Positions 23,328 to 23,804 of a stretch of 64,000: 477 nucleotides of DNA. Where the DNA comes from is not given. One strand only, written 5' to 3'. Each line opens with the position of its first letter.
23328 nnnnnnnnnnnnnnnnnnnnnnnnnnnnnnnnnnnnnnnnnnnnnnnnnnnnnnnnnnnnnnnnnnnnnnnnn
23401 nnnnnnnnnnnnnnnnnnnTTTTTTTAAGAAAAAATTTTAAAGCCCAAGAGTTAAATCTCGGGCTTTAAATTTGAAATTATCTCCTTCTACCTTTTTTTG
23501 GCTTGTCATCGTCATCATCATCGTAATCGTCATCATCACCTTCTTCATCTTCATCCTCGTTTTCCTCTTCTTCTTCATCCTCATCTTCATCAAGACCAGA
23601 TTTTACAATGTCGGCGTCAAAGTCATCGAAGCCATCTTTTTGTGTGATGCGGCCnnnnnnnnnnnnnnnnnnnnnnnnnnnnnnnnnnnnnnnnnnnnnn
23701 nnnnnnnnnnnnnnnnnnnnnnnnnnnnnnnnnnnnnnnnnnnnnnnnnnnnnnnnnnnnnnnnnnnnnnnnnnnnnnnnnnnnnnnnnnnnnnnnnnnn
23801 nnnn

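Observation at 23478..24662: CarD/CdnL regulator with a histone-H1-like N-terminal domain and a poly-acidic tail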

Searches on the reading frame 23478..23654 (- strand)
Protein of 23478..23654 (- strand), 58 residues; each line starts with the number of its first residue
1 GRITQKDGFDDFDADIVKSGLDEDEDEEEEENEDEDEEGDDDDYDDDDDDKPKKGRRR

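Call 41: search_protein_families(library=pfam, proteins=[window:23478-23654:-], max_evalue=10)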
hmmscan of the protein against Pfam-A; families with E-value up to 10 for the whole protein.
window:23478-23654:- (58 aa): 3 families
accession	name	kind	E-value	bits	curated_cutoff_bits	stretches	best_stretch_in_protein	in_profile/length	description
PF07222.17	PBP_sp32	-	5.5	6.6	21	1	5-42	199-236/243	Proacrosin binding protein sp32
PF09073.15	BUD22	-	5.8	6.6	37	1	5-52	210-252/435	BUD22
PF02724.19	CDC45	-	6.2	5.4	34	1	22-54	137-169/624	CDC45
